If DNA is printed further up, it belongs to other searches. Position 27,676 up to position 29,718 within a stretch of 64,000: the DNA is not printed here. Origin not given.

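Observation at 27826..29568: Hanks-type kinase with the catalytic residues replaced: a PASTA-bearing pseudokinase next to EccC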

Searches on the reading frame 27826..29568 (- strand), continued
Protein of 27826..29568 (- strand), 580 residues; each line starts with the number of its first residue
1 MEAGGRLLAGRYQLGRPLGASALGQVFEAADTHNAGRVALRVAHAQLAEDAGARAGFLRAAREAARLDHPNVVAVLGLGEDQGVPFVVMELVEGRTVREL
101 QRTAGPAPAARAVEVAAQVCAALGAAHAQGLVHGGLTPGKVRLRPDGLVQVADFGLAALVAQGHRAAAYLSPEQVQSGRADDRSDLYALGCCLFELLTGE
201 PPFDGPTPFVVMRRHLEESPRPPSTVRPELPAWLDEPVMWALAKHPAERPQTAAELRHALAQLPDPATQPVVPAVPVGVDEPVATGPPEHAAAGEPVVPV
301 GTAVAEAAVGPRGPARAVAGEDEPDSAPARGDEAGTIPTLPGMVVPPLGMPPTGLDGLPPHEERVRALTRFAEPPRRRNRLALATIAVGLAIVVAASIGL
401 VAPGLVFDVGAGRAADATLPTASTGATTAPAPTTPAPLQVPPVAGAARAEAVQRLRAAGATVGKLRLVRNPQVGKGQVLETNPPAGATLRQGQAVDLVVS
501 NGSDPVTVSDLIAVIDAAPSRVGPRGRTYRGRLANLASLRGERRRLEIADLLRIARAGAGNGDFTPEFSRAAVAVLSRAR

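Call 17: find_encoding_contigs(protein=P0007, flank=10000, max_places=1)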
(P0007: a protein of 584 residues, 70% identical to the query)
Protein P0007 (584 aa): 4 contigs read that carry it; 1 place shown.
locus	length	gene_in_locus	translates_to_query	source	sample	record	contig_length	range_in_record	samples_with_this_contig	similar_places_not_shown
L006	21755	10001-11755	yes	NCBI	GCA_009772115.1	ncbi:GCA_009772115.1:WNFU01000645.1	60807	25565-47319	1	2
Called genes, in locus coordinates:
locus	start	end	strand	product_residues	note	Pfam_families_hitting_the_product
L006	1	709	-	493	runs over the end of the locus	-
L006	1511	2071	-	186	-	PF07336:ABATE, PF11706:zf-CGNR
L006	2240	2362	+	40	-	-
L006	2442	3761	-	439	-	PF05977:MFS_3, PF07690:MFS_1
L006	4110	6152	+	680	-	PF00188:CAP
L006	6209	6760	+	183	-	PF08768:THAP4_heme-bd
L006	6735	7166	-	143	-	PF07681:DoxX (weak)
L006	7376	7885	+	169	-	PF01047:MarR, PF12802:MarR_2, PF13463:HTH_27 (weak), PF01325:Fe_dep_repress (weak)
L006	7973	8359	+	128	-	PF09969:DUF2203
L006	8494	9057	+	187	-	PF04542:Sigma70_r2, PF08281:Sigma70_r4_2, PF04545:Sigma70_r4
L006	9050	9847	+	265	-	PF13490:zf-HC2 (weak), PF10099:RskA_C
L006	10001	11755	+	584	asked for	PF00069:Pkinase, PF03109:ABC1 (faint), PF07714:PK_Tyr_Ser-Thr, PF03793:PASTA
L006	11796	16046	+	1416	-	PF13191:AAA_16 (faint), PF01580:FtsK_SpoIIIE, PF01935:DUF87 (faint), PF05729:NACHT (faint), PF13238:AAA_18 (faint), PF13401:AAA_22 (faint), PF01580:FtsK_SpoIIIE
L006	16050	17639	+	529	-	PF08817:YukD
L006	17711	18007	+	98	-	PF06013:WXG100, PF10824:T7SS_ESX_EspC (weak)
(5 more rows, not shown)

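Call 18: find_encoding_contigs(protein=P0015, flank=10000, max_places=1)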
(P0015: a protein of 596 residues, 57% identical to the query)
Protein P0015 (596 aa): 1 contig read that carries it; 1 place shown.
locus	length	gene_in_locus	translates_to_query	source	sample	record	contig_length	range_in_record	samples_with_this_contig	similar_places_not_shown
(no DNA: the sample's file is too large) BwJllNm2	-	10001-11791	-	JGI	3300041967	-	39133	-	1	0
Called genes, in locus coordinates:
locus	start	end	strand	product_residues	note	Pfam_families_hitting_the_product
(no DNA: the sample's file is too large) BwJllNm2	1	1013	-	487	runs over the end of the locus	PF03486:HI0933_like (faint), PF07992:Pyr_redox_2, PF12831:FAD_oxidored, PF13450:NAD_binding_8 (faint), PF13738:Pyr_redox_3 (faint), PF00070:Pyr_redox, PF02852:Pyr_redox_dim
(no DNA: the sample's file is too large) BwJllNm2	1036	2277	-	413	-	-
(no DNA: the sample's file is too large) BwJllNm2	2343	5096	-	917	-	PF13302:Acetyltransf_3, PF00583:Acetyltransf_1, PF02629:CoA_binding, PF13380:CoA_binding_2, PF13607:Succ_CoA_lig, PF19045:Ligase_CoA_2, PF13549:ATP-grasp_5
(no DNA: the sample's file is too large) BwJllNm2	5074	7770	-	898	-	PF00690:Cation_ATPase_N, PF00122:E1-E2_ATPase, PF00702:Hydrolase, PF13246:Cation_ATPase, PF00689:Cation_ATPase_C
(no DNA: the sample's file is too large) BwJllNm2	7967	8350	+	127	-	PF09969:DUF2203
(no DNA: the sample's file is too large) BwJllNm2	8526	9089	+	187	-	PF04542:Sigma70_r2, PF08281:Sigma70_r4_2, PF04545:Sigma70_r4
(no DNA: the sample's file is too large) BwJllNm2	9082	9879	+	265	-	PF13490:zf-HC2 (weak), PF10099:RskA_C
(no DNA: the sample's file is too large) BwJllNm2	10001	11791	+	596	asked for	PF00069:Pkinase, PF07714:PK_Tyr_Ser-Thr, PF03793:PASTA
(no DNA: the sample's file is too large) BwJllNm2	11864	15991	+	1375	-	PF13191:AAA_16 (faint), PF01580:FtsK_SpoIIIE, PF05729:NACHT (faint), PF13401:AAA_22 (faint), PF01580:FtsK_SpoIIIE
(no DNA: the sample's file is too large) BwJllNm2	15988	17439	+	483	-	-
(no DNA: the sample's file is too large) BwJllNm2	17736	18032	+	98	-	PF06013:WXG100, PF10824:T7SS_ESX_EspC (weak)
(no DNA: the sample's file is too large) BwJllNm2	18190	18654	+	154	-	PF08534:Redoxin, PF00578:AhpC-TSA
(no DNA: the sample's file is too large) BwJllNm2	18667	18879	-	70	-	-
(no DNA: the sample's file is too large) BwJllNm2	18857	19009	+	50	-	-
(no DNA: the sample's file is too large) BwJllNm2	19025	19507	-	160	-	PF20059:DUF6458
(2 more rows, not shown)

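Call 19: find_encoding_contigs(protein=P0022, flank=10000, max_places=1)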
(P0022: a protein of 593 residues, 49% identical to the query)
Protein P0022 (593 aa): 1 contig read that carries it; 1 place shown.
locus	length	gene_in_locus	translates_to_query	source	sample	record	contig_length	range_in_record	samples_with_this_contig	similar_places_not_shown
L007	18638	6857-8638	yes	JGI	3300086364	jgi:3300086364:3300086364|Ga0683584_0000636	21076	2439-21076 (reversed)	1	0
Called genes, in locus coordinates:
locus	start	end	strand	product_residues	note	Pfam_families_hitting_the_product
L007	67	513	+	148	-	PF07992:Pyr_redox_2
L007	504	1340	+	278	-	PF07992:Pyr_redox_2, PF02852:Pyr_redox_dim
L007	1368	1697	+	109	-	PF04945:YHS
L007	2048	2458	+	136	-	PF04229:GrpB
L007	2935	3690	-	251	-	PF05175:MTS (weak), PF13489:Methyltransf_23, PF13847:Methyltransf_31, PF08241:Methyltransf_11, PF08242:Methyltransf_12, PF13649:Methyltransf_25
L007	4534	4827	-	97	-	-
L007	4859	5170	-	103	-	PF00872:Transposase_mut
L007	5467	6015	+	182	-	PF04542:Sigma70_r2, PF08281:Sigma70_r4_2, PF04545:Sigma70_r4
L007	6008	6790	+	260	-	PF13490:zf-HC2 (weak), PF10099:RskA_C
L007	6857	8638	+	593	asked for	PF00069:Pkinase, PF07714:PK_Tyr_Ser-Thr, PF03793:PASTA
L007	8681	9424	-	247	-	PF14011:ESX-1_EspG (weak)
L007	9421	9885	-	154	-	-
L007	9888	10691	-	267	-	-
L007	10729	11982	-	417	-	-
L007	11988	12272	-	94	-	-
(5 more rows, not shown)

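Call 20: find_encoding_contigs(protein=P0035, flank=10000, max_places=1)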
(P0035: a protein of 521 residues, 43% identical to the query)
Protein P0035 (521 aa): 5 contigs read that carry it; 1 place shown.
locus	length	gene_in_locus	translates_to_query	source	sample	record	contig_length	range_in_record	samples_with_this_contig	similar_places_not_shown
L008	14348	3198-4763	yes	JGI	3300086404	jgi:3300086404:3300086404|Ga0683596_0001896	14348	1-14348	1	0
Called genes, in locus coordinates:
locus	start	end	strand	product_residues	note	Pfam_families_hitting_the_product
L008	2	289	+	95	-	?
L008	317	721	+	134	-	PF00903:Glyoxalase (weak), PF18029:Glyoxalase_6 (weak)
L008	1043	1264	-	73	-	-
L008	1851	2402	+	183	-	PF04542:Sigma70_r2, PF08281:Sigma70_r4_2, PF04545:Sigma70_r4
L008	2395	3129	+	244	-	PF13490:zf-HC2 (weak), PF10099:RskA_C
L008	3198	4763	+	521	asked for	PF00069:Pkinase, PF07714:PK_Tyr_Ser-Thr, PF03793:PASTA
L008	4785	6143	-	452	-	PF08817:YukD, PF19053:EccD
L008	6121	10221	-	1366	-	PF13191:AAA_16 (faint), PF13401:AAA_22 (faint), PF20703:nSTAND1 (faint), PF01580:FtsK_SpoIIIE, PF05729:NACHT (faint), PF01580:FtsK_SpoIIIE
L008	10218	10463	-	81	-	-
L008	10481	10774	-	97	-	PF28026:ESAT6-like, PF06013:WXG100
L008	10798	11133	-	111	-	PF06013:WXG100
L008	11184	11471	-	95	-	-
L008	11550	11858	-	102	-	-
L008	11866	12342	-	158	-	PF09346:SMI1_KNR4, PF14568:SUKH_6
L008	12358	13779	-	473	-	PF21725:T7SS_signal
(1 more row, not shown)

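Call 22: find_related_loci(query=A2, collection=genome_contigs, flank=10000)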
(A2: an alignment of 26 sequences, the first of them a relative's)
Query A2 (580 aa) in genome_contigs; peptide patterns used: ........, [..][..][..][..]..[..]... (x = any residue, [..] = any of these).
478 stretches matched a pattern; 358 encode a relative of the query (tblastn E <= 1e-3); the best 80 are kept; 80 distinct loci.
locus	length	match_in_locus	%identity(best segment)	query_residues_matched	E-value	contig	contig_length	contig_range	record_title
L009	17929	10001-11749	61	1-580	0e+0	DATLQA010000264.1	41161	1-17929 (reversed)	MAG TPA_asm: Actinomycetota bacterium isolate SMAG_U13866 k141_1465899, whole genome shotgun sequence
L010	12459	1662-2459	47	7-262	6e-62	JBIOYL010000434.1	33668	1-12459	MAG: Actinomycetes bacterium isolate MAG031 k127_6241264, whole genome shotgun sequence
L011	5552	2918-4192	31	5-502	1e-54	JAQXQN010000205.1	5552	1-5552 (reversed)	MAG: Eggerthellales bacterium isolate SUG1432 k141_3304510, whole genome shotgun sequence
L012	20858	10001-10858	40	5-260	2e-52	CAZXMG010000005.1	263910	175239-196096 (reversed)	MAG TPA_asm: uncultured Polyangiaceae bacterium isolate SRP287051_co1_88 genome assembly, contig: NODE_72_length_263910_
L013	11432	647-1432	43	5-260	3e-52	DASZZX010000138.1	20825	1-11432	MAG TPA_asm: Nitriliruptorales bacterium isolate SMAG_U6657 k141_497296, whole genome shotgun sequence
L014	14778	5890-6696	42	8-264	1e-50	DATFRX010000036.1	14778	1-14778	MAG TPA_asm: Nocardioidaceae bacterium isolate SMAG_U9369 k141_784629, whole genome shotgun sequence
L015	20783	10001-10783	38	12-263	3e-48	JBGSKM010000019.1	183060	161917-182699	MAG: Pirellulaceae bacterium isolate JTS-AC180 k141_3452517, whole genome shotgun sequence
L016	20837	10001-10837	38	12-282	6e-48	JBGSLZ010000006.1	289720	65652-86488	MAG: Rubripirellula sp. isolate JTS-AC219 k141_1636975, whole genome shotgun sequence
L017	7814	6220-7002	37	12-263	1e-47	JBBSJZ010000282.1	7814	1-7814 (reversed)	MAG: Pirellulales bacterium isolate LS4_metabat2.168 LS4_metabat2.168_K_439283_L_7814_cov_10.0000, whole genome shotgun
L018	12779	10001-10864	34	4-266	6e-48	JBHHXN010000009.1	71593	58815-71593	MAG: bacterium isolate D_1_bin.48 NODE_39_length_71593_cov_11.437823, whole genome shotgun sequence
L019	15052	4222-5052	37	11-276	2e-47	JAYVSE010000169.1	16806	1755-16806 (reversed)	MAG: Planctomycetaceae bacterium isolate GL74_DN_concoct_140 GL74_DN_concoct_140_168, whole genome shotgun sequence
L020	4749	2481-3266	37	11-263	1e-47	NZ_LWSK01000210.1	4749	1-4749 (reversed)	Rubripirellula obstinata strain CECT 8602 contig211, whole genome shotgun sequence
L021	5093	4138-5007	39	5-270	2e-47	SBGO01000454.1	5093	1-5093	MAG: Deltaproteobacteria bacterium isolate M1802 scaffold_2654_1, whole genome shotgun sequence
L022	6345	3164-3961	44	6-263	2e-47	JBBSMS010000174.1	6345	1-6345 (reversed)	MAG: Nitriliruptorales bacterium isolate LS5_sbin.38 LS5_sbin.38_K_11531_L_6345_cov_77.5398, whole genome shotgun sequen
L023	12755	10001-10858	36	5-270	6e-47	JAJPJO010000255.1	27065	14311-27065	MAG: Proteobacteria bacterium isolate Centralia_MAG_505 k107_7694395, whole genome shotgun sequence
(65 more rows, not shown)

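Call 50: find_related_loci(query=A2, collection=metagenome_contigs, flank=9000)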
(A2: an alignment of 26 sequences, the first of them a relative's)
Query A2 (580 aa) in metagenome_contigs; peptide patterns used: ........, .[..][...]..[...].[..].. (x = any residue, [..] = any of these).
600 stretches matched a pattern (row limit reached: there are more); 528 encode a relative of the query (tblastn E <= 1e-3); the best 80 are kept; 80 distinct loci.
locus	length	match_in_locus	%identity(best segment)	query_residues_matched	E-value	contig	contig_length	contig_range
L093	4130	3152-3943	73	1-263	3e-114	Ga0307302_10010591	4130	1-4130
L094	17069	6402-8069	52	7-578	1e-59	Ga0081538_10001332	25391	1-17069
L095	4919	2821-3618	41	5-263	4e-55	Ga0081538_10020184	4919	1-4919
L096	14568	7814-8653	42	3-263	2e-51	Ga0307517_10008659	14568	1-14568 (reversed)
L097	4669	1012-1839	41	4-257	2e-50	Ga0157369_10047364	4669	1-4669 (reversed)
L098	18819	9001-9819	39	5-269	2e-49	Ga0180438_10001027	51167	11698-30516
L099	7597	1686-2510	39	2-263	5e-49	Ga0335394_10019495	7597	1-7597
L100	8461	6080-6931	40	4-269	8e-49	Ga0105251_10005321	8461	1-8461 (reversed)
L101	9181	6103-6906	40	2-260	4e-48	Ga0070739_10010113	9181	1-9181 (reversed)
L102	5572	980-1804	38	2-263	4e-48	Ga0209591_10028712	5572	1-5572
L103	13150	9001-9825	38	2-263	5e-48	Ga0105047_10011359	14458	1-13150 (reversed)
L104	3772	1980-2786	41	4-257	5e-48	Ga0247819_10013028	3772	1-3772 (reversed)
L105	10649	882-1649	39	8-256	1e-47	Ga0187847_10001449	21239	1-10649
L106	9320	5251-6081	40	4-257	1e-47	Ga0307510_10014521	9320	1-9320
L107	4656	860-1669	38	5-263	3e-47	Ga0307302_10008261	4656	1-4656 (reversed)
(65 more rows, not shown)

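Call 77: list_cluster_members(proteins=[P0003, P0007, P0186])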
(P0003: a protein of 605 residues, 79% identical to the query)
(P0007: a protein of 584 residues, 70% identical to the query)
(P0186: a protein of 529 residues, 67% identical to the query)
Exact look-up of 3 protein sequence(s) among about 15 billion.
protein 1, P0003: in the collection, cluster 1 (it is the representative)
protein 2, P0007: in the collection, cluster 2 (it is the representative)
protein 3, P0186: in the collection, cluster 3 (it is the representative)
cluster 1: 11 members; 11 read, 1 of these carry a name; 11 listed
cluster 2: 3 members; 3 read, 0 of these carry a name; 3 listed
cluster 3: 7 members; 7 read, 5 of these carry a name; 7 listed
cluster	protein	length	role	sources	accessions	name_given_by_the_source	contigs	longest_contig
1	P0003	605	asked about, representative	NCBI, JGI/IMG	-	-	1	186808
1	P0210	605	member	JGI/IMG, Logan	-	hypothetical protein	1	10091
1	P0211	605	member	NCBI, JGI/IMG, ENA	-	-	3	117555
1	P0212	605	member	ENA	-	-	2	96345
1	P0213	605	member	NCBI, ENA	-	-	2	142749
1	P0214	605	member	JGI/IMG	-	-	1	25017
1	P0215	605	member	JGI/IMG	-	-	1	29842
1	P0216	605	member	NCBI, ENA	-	-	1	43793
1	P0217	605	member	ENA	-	-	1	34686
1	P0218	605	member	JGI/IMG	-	-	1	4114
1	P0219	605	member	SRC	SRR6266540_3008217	-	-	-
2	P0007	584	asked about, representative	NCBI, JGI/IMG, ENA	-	-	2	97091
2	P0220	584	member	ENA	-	-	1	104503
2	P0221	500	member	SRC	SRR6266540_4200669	-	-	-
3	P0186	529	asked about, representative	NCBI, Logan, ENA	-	-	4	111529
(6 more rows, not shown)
